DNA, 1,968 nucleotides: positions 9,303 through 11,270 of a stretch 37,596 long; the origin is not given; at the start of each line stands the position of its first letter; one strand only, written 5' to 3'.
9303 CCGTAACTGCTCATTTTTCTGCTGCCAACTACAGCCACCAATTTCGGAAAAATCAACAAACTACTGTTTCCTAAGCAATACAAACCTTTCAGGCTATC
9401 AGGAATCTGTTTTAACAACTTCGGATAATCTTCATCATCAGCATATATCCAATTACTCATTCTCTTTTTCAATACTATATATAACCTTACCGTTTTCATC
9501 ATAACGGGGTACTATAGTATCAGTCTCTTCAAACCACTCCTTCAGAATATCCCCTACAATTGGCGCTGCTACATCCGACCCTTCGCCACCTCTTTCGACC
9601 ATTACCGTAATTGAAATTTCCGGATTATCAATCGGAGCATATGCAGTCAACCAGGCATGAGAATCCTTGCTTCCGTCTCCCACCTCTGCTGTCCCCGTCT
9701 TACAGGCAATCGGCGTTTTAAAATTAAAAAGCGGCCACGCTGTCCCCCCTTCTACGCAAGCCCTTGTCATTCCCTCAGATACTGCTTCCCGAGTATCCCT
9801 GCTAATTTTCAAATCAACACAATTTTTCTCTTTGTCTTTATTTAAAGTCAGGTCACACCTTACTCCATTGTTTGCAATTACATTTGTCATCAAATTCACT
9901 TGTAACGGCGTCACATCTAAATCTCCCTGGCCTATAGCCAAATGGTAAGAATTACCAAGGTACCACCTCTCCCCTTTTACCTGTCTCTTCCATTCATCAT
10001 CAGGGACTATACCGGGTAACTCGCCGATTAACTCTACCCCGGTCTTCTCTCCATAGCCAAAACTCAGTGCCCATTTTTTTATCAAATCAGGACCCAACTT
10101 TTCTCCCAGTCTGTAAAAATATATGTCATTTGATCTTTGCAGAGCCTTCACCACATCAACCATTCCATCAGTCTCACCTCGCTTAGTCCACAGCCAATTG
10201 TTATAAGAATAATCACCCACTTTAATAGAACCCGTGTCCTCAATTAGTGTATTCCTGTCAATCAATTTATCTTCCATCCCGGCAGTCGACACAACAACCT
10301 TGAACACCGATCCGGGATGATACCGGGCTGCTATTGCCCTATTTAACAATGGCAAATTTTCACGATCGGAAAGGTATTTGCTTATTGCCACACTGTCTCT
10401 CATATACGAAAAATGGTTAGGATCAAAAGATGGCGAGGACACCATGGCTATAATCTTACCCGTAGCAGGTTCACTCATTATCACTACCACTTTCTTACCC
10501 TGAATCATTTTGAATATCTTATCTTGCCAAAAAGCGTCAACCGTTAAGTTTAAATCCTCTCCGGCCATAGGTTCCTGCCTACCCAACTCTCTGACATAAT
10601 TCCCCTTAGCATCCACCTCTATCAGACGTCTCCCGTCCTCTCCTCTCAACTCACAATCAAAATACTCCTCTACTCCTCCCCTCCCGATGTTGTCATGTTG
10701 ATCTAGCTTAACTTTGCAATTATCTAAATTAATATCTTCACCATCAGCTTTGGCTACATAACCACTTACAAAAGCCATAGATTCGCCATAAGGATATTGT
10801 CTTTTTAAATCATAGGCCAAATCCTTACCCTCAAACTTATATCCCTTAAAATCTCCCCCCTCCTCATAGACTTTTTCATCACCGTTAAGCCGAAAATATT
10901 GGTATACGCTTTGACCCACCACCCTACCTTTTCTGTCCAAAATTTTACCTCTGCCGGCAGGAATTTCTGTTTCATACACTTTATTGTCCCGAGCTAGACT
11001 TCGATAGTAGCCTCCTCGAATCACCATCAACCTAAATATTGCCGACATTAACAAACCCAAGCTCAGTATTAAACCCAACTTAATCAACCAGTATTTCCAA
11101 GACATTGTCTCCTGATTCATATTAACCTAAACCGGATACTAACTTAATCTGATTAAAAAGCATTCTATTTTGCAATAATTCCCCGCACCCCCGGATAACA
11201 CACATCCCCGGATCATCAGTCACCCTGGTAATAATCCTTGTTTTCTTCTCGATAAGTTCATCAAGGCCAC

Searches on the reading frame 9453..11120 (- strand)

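Call 14: search_protein_families(library=pfam, proteins=[window:9453-11120:-], max_evalue=0.01)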
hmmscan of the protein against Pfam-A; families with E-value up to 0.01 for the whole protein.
window:9453-11120:- (555 aa): 2 families
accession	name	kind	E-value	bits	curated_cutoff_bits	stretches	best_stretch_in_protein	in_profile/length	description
PF00905.27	Transpeptidase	-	8.3e-59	199.7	22.1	1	213-527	3-299/299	Penicillin binding protein transpeptidase domain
PF03717.20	PBP_dimer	-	8.3e-20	72.4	24.4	1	95-178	96-178/180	Penicillin-binding Protein dimerisation domain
